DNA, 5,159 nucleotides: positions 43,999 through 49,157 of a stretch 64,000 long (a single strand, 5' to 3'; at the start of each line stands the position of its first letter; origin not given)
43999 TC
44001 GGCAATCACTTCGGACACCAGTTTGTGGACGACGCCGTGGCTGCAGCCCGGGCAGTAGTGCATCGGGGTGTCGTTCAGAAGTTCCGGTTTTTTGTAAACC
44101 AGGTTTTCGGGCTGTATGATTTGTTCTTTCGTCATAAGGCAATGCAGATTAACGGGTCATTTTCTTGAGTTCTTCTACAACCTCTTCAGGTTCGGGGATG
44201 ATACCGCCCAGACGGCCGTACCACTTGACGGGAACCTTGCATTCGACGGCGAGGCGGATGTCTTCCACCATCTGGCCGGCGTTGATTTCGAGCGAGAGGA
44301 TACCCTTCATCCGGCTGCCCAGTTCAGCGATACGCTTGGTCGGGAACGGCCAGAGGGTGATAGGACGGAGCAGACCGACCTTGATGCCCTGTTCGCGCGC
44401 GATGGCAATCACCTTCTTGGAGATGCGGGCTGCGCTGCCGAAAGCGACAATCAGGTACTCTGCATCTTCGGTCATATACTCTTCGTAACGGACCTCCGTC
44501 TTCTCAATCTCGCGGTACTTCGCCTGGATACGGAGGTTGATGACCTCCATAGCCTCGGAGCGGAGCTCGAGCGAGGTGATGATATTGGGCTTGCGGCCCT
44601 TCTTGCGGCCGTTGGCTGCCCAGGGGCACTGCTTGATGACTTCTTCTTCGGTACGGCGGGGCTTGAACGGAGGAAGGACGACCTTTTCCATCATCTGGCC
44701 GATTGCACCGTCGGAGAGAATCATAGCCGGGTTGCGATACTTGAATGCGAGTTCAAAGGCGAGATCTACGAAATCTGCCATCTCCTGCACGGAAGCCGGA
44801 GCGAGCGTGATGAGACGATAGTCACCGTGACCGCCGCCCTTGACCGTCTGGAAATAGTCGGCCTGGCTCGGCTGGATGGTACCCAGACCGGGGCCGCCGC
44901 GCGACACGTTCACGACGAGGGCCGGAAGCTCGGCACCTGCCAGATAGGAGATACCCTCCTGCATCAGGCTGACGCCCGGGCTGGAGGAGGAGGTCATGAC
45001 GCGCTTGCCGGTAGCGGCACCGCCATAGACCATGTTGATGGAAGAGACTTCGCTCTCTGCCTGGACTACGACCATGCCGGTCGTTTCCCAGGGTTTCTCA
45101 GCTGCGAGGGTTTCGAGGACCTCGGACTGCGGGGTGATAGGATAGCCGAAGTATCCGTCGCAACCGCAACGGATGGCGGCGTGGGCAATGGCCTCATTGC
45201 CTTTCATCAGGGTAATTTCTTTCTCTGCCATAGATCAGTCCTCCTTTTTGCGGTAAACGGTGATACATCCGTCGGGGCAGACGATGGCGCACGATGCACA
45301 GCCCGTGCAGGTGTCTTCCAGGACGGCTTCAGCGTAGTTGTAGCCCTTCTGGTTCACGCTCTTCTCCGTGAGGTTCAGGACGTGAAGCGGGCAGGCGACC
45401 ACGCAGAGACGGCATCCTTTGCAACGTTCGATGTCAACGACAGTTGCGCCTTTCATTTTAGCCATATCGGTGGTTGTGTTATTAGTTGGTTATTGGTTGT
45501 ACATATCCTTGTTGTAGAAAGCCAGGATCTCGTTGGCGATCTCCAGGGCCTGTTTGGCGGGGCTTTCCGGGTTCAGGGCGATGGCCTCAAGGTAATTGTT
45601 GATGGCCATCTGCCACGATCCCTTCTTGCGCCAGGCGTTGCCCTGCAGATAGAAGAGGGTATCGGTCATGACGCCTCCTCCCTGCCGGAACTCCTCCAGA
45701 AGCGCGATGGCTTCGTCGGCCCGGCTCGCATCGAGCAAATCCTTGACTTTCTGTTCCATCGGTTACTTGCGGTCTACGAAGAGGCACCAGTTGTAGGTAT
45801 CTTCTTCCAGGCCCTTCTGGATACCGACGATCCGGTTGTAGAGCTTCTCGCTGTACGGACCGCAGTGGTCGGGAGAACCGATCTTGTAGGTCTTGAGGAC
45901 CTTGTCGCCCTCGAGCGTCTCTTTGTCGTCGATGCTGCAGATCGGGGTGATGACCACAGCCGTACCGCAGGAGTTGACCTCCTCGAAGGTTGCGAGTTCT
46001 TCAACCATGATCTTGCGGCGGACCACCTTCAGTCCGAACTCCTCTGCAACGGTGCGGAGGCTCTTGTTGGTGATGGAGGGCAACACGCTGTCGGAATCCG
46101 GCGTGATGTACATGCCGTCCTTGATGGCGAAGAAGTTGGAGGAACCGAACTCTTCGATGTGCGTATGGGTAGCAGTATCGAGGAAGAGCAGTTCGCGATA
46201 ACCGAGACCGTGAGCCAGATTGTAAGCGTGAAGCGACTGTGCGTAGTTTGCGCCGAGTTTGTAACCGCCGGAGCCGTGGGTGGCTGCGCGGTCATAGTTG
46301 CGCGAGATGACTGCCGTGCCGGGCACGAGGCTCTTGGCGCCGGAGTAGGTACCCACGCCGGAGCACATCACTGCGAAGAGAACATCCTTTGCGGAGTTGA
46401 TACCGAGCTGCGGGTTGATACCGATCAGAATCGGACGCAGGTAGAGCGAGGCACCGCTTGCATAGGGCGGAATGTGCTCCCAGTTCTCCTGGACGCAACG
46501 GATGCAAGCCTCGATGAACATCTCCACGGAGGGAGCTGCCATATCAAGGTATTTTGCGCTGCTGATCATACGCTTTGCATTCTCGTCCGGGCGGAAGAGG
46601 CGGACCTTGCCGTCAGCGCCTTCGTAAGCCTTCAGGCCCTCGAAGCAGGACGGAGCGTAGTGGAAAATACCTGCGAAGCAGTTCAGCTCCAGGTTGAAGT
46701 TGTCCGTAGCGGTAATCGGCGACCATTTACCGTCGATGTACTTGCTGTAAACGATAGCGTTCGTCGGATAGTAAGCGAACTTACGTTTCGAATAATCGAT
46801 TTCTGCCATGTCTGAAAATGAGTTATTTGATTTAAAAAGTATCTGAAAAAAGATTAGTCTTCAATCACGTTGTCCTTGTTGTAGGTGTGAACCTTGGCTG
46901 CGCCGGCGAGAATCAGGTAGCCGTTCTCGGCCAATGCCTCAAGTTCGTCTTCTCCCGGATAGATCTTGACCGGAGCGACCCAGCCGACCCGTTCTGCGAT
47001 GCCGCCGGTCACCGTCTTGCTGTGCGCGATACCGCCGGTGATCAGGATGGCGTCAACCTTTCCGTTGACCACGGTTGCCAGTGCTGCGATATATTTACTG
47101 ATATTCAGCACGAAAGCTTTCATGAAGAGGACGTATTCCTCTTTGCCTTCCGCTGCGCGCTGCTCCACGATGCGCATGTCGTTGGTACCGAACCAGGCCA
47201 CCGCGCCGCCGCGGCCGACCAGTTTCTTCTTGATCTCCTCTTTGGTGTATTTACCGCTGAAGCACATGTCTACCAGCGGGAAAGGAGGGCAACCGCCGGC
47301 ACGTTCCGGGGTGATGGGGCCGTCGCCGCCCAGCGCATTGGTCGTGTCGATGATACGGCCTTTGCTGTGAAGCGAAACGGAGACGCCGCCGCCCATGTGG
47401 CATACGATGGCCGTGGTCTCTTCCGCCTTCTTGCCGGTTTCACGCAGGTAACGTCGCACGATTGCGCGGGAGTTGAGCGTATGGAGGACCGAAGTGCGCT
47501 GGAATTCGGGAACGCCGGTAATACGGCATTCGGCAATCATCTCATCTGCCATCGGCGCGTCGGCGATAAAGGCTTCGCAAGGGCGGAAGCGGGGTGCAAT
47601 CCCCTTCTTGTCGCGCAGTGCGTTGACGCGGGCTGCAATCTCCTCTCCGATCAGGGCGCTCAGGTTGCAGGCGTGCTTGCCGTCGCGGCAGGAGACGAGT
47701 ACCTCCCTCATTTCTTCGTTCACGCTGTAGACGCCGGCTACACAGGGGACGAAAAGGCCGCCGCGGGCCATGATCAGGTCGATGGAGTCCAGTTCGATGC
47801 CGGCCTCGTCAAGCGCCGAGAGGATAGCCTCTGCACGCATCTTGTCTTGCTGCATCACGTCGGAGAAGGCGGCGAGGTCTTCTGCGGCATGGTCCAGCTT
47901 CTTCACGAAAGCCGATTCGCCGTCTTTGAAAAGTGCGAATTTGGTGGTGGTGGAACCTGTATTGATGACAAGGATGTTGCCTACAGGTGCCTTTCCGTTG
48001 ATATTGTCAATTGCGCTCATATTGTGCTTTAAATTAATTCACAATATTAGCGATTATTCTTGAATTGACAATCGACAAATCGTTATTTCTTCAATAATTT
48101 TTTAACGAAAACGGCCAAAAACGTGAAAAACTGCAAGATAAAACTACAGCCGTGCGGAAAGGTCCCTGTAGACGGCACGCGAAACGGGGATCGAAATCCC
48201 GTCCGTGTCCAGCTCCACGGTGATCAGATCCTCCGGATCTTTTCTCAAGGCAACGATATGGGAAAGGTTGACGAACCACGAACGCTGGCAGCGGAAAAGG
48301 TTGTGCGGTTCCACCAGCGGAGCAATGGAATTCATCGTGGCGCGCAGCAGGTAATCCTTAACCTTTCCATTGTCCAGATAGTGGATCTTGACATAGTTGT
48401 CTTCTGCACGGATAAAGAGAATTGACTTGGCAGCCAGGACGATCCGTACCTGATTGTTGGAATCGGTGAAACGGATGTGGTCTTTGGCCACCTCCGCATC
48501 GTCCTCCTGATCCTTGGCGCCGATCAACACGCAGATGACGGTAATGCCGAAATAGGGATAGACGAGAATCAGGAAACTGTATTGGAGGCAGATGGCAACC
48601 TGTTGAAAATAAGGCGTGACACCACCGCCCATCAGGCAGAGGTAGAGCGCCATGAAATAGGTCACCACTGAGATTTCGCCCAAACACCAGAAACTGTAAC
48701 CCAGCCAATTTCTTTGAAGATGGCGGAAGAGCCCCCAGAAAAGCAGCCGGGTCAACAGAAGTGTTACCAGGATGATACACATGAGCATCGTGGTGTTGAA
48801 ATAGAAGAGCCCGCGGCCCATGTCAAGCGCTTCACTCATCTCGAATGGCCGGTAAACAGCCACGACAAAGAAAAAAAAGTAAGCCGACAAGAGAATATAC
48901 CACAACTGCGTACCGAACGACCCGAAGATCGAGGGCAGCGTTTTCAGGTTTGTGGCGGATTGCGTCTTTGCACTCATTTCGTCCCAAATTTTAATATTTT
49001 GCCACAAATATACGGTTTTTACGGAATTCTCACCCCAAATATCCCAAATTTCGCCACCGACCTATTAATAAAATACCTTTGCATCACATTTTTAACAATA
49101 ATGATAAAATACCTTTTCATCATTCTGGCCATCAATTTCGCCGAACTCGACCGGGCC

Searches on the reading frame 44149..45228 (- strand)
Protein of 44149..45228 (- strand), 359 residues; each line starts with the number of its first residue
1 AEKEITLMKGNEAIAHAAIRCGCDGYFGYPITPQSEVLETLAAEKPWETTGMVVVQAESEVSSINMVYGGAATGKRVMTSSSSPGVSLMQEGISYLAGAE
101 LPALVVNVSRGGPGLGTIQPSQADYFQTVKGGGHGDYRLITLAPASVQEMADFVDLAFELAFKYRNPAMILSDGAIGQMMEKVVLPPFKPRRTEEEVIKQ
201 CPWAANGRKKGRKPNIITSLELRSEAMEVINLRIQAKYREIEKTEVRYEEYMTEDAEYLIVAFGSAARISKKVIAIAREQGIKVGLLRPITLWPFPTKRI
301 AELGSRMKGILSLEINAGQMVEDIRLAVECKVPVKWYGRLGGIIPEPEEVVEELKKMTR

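Call 61: search_protein_families(library=pfam, proteins=[window:44149-45228:-], max_evalue=0.0001)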
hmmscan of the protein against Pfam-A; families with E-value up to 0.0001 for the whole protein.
window:44149-45228:- (359 aa): 2 families
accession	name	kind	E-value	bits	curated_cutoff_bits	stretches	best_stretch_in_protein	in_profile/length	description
PF01855.24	POR_N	-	8.8e-49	166.8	27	1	16-200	1-179/231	Pyruvate flavodoxin/ferredoxin oxidoreductase, thiamine diP-bdg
PF17147.9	PFOR_II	-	3.1e-26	92.1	27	1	256-350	1-102/102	Pyruvate:ferredoxin oxidoreductase core domain II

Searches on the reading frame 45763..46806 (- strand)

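Call 61: search_protein_families(library=pfam, proteins=[window:45763-46806:-], max_evalue=0.0001)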
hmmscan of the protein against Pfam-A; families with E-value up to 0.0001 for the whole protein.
window:45763-46806:- (347 aa): 1 family
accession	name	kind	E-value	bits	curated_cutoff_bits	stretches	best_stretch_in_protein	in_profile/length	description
PF01063.24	Aminotran_4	-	2.9e-28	99.7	28.5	1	54-292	2-223/223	Amino-transferase class IV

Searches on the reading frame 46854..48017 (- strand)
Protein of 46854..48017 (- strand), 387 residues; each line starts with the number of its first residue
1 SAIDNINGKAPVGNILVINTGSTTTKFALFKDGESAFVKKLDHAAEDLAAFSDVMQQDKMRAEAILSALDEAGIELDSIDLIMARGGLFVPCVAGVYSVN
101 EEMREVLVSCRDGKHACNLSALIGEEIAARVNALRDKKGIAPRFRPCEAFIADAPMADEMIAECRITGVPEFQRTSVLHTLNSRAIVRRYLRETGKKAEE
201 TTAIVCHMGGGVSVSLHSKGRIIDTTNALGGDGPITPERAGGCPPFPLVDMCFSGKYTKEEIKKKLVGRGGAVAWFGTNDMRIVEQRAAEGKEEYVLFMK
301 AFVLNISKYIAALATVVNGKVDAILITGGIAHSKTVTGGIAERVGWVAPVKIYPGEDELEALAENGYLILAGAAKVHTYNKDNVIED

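Call 61: search_protein_families(library=pfam, proteins=[window:46854-48017:-], max_evalue=0.0001)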
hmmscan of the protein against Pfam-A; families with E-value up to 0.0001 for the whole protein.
window:46854-48017:- (387 aa): 1 family
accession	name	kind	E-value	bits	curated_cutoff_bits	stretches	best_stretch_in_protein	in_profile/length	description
PF00871.23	Acetate_kinase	-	2.7e-19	69.6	22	1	187-332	186-334/392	Acetokinase family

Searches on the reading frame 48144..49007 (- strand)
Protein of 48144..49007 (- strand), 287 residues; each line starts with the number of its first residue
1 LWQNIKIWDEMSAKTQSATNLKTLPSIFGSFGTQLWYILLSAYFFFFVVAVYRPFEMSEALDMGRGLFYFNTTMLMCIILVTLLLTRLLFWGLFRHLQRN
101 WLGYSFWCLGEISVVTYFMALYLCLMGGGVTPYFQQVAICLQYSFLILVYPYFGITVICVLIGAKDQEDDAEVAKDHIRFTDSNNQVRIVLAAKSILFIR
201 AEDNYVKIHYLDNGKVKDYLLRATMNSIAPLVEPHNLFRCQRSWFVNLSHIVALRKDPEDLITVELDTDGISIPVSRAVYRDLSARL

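Call 3: search_protein_families(library=pfam, proteins=[window:48144-49007:-], max_evalue=0.01)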
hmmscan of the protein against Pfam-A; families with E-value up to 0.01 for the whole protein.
window:48144-49007:- (287 aa): 1 family
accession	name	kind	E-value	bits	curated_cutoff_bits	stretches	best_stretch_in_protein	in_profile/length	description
PF04397.21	LytTR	-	3.4e-16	59.7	22.6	1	189-286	4-96/98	LytTr DNA-binding domain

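Call 4: search_protein_families(library=ncbifam, proteins=[window:48144-49007:-], max_evalue=0.01)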
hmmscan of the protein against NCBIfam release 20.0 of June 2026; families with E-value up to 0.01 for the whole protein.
window:48144-49007:- (287 aa): 1 family
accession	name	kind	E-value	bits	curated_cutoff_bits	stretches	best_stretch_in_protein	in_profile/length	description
NF008677.0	PRK11697.1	equivalog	0.0051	16.2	246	1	173-285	128-233/238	two-component system response regulator BtsR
